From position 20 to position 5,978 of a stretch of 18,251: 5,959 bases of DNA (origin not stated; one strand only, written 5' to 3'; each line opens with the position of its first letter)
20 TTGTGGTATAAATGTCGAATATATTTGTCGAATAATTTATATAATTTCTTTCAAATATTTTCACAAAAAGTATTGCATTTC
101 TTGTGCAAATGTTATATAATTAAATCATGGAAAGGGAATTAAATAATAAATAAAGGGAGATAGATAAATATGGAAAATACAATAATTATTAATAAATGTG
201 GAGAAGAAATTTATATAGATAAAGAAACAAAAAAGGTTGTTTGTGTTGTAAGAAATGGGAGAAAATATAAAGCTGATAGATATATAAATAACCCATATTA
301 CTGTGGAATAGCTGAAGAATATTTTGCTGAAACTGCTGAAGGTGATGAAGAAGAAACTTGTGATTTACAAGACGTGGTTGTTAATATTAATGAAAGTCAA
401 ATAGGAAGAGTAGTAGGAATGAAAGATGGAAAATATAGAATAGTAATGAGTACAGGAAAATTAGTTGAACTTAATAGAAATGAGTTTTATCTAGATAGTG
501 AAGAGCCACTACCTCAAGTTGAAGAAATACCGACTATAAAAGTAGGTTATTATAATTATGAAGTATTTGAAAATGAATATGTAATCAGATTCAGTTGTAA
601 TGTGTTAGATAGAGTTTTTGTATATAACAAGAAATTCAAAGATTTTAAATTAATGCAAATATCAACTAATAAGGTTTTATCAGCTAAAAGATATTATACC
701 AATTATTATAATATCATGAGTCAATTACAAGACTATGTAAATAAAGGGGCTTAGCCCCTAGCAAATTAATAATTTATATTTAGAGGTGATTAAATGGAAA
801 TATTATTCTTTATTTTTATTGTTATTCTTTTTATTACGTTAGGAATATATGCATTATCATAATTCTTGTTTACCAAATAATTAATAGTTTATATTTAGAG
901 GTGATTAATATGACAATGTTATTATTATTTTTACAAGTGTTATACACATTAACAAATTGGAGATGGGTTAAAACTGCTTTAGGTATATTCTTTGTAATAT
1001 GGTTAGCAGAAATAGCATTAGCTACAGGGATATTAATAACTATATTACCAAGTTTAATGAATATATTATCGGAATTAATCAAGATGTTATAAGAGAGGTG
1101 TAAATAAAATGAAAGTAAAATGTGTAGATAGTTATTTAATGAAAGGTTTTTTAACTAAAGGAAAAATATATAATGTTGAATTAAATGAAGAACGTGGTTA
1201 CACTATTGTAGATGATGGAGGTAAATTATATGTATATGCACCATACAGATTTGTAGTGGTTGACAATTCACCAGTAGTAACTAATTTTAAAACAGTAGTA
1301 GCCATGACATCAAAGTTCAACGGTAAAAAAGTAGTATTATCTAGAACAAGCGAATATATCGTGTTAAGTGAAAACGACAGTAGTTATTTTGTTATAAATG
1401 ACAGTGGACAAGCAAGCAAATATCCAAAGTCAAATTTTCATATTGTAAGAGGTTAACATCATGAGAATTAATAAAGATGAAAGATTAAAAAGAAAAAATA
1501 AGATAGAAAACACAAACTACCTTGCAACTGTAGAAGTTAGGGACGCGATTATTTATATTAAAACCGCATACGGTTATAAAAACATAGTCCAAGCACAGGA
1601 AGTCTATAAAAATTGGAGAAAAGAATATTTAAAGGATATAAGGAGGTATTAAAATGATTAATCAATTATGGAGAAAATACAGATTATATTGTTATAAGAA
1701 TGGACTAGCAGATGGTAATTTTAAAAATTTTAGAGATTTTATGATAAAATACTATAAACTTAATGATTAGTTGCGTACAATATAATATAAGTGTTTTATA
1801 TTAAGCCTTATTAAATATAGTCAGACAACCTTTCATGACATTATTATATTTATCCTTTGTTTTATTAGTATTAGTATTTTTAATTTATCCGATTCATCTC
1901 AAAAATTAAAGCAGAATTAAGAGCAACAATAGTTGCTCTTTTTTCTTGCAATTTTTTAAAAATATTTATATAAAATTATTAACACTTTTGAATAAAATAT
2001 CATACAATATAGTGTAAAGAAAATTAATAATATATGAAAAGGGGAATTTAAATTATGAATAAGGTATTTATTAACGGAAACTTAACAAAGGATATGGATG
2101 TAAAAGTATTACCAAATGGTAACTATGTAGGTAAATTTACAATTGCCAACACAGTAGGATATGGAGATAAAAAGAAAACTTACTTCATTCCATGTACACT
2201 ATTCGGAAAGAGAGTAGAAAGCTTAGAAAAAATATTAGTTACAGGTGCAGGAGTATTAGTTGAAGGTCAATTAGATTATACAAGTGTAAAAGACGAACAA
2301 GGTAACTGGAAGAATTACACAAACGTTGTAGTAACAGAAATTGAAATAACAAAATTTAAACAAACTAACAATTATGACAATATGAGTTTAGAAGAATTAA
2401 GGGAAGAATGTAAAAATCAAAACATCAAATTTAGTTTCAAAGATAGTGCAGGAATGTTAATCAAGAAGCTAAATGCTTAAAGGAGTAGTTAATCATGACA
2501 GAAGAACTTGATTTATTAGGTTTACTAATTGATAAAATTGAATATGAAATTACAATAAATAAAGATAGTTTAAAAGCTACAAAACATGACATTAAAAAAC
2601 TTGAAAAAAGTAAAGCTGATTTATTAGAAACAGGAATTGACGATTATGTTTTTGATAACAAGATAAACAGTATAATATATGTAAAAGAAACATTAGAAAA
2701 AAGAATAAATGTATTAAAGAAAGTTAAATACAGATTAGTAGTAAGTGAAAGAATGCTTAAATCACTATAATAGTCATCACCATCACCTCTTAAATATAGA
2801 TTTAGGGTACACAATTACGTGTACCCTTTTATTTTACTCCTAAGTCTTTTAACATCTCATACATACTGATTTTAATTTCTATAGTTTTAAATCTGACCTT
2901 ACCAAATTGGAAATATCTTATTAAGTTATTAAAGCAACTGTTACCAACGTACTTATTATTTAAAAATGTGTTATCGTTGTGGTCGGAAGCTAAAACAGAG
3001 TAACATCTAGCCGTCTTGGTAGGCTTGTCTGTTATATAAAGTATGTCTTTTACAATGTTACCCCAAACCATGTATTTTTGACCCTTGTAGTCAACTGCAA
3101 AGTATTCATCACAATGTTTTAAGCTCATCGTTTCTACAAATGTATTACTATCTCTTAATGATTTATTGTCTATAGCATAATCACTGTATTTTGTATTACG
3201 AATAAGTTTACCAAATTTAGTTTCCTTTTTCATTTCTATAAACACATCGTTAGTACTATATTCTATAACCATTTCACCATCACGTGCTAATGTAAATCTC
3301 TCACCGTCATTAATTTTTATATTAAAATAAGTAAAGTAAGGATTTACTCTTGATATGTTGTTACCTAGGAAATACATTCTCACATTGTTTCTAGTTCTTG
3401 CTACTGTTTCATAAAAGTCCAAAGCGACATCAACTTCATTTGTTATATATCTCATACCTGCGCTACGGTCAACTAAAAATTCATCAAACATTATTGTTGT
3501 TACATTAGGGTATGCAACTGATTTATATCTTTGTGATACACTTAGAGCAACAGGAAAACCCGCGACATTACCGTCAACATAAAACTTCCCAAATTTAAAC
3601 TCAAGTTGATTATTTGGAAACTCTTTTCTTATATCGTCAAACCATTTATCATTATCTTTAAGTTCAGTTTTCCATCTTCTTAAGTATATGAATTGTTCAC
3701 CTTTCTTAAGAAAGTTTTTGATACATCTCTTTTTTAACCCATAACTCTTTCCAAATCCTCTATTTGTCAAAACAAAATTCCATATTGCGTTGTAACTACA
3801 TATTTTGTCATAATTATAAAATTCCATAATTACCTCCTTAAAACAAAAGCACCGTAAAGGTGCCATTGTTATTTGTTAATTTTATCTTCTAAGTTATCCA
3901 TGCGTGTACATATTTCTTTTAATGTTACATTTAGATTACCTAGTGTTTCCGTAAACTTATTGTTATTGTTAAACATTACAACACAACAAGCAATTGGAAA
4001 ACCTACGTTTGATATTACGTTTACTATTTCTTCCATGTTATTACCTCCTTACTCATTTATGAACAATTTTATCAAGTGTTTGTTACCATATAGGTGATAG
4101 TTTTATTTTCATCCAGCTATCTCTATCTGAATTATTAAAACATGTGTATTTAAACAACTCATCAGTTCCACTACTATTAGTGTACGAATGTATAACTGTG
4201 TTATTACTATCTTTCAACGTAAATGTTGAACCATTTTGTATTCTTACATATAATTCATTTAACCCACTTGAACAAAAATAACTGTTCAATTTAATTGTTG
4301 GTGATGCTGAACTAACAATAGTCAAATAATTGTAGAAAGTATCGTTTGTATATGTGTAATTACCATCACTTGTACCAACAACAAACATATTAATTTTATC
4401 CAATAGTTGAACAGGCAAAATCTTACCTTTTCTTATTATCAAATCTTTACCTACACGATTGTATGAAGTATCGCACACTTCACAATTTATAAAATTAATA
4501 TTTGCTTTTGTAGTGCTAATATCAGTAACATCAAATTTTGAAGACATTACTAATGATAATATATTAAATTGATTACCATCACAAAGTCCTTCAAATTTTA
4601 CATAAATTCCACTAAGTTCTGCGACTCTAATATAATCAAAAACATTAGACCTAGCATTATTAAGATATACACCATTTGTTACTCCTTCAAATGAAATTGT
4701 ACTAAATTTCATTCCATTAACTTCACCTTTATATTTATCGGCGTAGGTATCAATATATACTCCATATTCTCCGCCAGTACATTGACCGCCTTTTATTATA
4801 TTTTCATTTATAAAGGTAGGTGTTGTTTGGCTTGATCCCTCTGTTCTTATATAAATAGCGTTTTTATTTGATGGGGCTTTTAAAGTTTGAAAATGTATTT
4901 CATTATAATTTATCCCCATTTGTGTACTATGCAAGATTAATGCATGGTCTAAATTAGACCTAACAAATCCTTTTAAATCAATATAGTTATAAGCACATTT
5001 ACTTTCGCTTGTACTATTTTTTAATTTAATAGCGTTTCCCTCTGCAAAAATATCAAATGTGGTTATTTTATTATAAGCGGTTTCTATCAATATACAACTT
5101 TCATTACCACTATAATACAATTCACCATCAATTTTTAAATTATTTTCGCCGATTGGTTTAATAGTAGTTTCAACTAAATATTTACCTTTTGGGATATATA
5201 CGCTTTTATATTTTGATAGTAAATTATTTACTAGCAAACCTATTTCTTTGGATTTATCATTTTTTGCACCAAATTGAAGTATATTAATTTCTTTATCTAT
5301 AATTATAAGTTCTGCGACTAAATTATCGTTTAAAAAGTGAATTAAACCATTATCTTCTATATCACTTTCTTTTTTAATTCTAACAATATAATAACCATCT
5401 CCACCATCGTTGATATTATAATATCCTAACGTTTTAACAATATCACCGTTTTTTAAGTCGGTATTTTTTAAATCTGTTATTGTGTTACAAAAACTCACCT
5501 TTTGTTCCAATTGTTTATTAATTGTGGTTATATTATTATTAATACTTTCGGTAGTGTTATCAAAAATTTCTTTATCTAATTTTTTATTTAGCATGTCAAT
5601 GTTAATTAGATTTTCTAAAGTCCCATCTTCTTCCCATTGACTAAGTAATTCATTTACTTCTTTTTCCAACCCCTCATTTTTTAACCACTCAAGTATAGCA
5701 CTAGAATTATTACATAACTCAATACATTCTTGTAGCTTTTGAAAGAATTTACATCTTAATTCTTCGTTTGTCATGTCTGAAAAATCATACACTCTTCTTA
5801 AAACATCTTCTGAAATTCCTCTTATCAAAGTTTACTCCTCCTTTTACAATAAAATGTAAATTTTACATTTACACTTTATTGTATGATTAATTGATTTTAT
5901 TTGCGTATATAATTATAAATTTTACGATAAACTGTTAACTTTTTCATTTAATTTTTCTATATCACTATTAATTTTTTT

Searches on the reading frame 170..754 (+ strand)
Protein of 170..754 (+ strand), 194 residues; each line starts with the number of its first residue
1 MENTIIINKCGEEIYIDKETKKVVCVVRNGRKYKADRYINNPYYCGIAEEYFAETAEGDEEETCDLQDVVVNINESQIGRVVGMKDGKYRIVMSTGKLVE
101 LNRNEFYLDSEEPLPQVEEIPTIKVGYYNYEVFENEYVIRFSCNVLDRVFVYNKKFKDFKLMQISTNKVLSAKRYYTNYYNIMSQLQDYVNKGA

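Call 20: search_protein_families(library=pfam, proteins=[window:170-754:+], max_evalue=0.1)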
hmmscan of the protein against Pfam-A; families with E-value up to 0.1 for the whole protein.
window:170-754:+ (194 aa): 2 families
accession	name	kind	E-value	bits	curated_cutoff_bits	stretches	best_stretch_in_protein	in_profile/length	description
PF04493.20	Endonuclease_5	-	0.033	14.3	23.4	1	45-102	119-174/198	Endonuclease V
PF07650.23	KH_2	-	0.054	13.8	22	0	50-84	4-42/78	KH domain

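Call 21: search_protein_families(library=phrogs, proteins=[window:170-754:+], max_evalue=0.01)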
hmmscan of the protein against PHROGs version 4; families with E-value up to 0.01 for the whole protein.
window:170-754:+ (194 aa): 1 family
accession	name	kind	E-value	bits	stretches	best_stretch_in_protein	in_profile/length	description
phrog_5222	-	unknown function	0.0061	17.8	1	13-34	10-31/66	-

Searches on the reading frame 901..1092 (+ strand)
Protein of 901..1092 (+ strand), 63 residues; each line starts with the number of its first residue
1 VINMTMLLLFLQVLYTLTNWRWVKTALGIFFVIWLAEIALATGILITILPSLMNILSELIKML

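Call 92: search_protein_families(library=pfam, proteins=[window:901-1092:+], max_evalue=0.01)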
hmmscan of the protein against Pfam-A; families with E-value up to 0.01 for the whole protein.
window:901-1092:+ (63 aa): 2 families
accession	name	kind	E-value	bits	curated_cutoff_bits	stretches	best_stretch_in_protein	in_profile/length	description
PF11204.13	DUF2985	-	0.0081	16.6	22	1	21-55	1-35/78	Protein of unknown function (DUF2985)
PF11295.13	DUF3096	-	0.0093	16.1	23.3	0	38-55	3-20/37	Protein of unknown function (DUF3096)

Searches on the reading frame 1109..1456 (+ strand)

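Call 20: search_protein_families(library=pfam, proteins=[window:1109-1456:+], max_evalue=0.1)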
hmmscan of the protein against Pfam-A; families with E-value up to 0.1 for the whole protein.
window:1109-1456:+ (115 aa): 4 families
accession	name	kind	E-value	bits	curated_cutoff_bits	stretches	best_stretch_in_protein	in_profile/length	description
PF20111.4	DUF6501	-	1.3e-08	35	23.8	2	58-111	13-65/67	Family of unknown function (DUF6501)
PF05092.17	PIF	-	0.036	13.2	25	1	58-111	417-475/522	Per os infectivity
PF16168.11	AIDA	-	0.075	13.6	27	0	31-42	37-48/63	Adhesin of bacterial autotransporter system, probable stalk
PF23063.1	CUB_M02D8_5_4th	-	0.087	13.5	30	1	27-71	51-95/123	M02D8_5-like, fourth CUB domain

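Call 21: search_protein_families(library=phrogs, proteins=[window:1109-1456:+], max_evalue=0.01)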
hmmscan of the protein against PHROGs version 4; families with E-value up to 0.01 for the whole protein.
window:1109-1456:+ (115 aa): 10 families
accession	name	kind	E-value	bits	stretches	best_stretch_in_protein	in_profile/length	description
phrog_3523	-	unknown function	2.8e-07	31.2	1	1-93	144-242/315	-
phrog_28187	-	unknown function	1.5e-06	29.5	1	28-79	46-97/116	-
phrog_4927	-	unknown function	4.4e-05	24.4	0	2-49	10-66/73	-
phrog_16833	-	unknown function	0.00033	21.8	0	2-40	4-41/124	-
phrog_9122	-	unknown function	0.0016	19.3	1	1-61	1-61/64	-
phrog_34144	-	unknown function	0.0017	19.5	1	14-52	15-62/63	-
phrog_31853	-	unknown function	0.0033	18.3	0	77-110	23-56/64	-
phrog_38736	-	unknown function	0.0066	17.1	0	76-113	133-174/278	-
phrog_13504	-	unknown function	0.0082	16.6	0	72-107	6-41/165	-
phrog_10169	-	unknown function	0.0084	17.4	0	3-43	6-47/81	-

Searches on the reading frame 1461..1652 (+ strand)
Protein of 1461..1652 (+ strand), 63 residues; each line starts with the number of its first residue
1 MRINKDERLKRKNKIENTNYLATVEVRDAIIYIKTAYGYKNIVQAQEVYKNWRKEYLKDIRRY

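Call 20: search_protein_families(library=pfam, proteins=[window:1461-1652:+], max_evalue=0.1)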
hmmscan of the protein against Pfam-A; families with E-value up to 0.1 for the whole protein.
window:1461-1652:+ (63 aa): 2 families
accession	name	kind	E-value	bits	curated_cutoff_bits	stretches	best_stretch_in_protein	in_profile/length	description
PF17241.8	Retrotran_gag_4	-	0.024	14.8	23.5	1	13-54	90-134/154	Ty5 Gag N-terminal region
PF05304.18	DUF728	-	0.091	13.3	29.3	1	8-62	37-91/138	Protein of unknown function (DUF728)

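Call 21: search_protein_families(library=phrogs, proteins=[window:1461-1652:+], max_evalue=0.01)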
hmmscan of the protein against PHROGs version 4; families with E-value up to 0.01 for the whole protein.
window:1461-1652:+ (63 aa): 0 families

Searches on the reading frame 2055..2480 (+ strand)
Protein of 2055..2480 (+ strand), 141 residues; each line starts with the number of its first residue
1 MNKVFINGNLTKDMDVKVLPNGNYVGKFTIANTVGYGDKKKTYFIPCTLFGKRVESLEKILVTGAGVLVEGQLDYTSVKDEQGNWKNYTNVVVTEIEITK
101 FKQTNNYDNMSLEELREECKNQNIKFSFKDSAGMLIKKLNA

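Call 20: search_protein_families(library=pfam, proteins=[window:2055-2480:+], max_evalue=0.1)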
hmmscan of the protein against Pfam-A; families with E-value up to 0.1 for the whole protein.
window:2055-2480:+ (141 aa): 4 families
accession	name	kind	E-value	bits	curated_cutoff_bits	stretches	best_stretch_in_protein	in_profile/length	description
PF00436.31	SSB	-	4.4e-21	75.3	26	1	1-97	1-102/104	Single-strand binding protein family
PF10877.13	DUF2671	-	0.067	13.5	23.2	0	4-35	36-67/89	Protein of unknown function (DUF2671)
PF02037.33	SAP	-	0.069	13.3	23.9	0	106-124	1-19/37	SAP domain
PF01336.31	tRNA_anti-codon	-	0.092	13.1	27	0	42-98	26-74/75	OB-fold nucleic acid binding domain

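Call 21: search_protein_families(library=phrogs, proteins=[window:2055-2480:+], max_evalue=0.01)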
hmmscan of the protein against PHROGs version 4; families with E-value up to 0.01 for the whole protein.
window:2055-2480:+ (141 aa): 4 families
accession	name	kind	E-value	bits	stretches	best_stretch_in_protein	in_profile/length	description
phrog_44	-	DNA, RNA and nucleotide metabolism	5.7e-24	86.3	1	1-106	87-197/271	single strand DNA binding protein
phrog_25370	-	unknown function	0.00046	20.8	1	1-33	2-34/48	-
phrog_2724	-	unknown function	0.0017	19.8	1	96-140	37-79/83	-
phrog_2250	-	unknown function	0.0023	18.9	1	95-140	116-161/168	-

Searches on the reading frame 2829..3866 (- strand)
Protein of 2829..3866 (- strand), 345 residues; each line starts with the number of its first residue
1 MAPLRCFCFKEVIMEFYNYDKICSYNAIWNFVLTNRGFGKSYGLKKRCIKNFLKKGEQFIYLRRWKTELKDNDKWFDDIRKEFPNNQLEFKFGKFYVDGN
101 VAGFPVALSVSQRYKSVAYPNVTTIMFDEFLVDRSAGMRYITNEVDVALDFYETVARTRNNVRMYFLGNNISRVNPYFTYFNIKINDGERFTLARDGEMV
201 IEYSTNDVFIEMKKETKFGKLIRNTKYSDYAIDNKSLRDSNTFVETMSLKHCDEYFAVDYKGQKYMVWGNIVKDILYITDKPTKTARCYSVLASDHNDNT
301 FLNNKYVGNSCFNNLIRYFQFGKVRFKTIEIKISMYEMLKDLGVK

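Call 5: search_protein_families(library=pfam, proteins=[window:2829-3866:-], max_evalue=0.01)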
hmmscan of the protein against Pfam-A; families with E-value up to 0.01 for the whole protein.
window:2829-3866:- (345 aa): 1 family
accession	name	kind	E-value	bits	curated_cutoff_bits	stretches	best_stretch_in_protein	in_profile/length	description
PF05894.18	Podovirus_Gp16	-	1.2e-73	248.9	25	1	16-341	6-328/331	Podovirus DNA encapsidation protein (Gp16)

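Call 6: search_protein_families(library=phrogs, proteins=[window:2829-3866:-], max_evalue=0.001)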
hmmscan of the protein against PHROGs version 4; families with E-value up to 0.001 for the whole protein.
window:2829-3866:- (345 aa): 2 families
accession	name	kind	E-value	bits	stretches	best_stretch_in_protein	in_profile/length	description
phrog_2150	-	head and packaging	7.3e-76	256.6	1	16-340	7-338/341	terminase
phrog_31603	-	head and packaging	3.3e-11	44.1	1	94-181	112-201/366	terminase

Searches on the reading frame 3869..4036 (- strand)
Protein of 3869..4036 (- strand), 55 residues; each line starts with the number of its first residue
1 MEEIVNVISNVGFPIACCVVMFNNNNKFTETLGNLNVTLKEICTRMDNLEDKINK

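Call 20: search_protein_families(library=pfam, proteins=[window:3869-4036:-], max_evalue=0.1)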
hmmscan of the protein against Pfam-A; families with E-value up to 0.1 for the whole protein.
window:3869-4036:- (55 aa): 3 families
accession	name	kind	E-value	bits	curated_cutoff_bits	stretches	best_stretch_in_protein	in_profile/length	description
PF12841.12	YvrJ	-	0.003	17.5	29.5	1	8-18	2-12/36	YvrJ protein family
PF08954.16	Trimer_CC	-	0.015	15.4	27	1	29-53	25-49/52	Trimerisation motif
PF06825.17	HSBP1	-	0.03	14.6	28.6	1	26-54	16-44/51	Heat shock factor binding protein 1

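Call 21: search_protein_families(library=phrogs, proteins=[window:3869-4036:-], max_evalue=0.01)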
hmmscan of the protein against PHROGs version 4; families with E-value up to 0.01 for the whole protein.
window:3869-4036:- (55 aa): 2 families
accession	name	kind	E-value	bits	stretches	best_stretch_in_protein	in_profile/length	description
phrog_4898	-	lysis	1.3e-12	48.8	1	1-53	1-58/62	holin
phrog_9829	-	unknown function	0.0039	18.6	0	3-21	2-20/95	-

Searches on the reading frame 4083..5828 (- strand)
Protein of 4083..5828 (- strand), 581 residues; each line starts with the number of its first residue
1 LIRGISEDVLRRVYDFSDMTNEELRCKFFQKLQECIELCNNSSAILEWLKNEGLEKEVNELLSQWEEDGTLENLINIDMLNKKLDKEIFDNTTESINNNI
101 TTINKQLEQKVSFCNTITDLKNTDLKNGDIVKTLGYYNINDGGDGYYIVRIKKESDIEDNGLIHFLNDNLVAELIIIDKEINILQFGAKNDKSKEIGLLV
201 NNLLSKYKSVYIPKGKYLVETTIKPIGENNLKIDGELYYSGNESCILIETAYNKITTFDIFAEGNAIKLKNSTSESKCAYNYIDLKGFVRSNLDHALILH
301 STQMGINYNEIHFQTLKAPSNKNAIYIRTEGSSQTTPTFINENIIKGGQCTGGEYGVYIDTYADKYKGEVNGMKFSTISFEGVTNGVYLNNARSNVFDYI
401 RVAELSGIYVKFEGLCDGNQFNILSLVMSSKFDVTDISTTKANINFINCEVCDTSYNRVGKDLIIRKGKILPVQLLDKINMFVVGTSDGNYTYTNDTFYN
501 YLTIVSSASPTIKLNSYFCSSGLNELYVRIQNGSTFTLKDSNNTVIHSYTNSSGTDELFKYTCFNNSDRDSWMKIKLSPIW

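Call 5: search_protein_families(library=pfam, proteins=[window:4083-5828:-], max_evalue=0.01)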
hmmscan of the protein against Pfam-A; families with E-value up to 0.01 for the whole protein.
window:4083-5828:- (581 aa): 1 family
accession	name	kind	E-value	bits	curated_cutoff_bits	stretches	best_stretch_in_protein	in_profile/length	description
PF12708.12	Pect-lyase_RHGA_epim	-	0.00024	21.4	27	1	181-396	2-199/213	Rhamnogalacturonase A/epimerase, pectate lyase-like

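Call 6: search_protein_families(library=phrogs, proteins=[window:4083-5828:-], max_evalue=0.001)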
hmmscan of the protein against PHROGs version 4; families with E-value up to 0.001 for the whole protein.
window:4083-5828:- (581 aa): 3 families
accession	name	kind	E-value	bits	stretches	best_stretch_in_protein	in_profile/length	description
phrog_17212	-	connector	2.4e-13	50.5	1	12-109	22-128/631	pre-neck appendage protein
phrog_23059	-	tail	3.2e-11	42.8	1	94-213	44-160/1027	tail fiber protein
phrog_19253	-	unknown function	5.9e-09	35.9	1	96-225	224-358/806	-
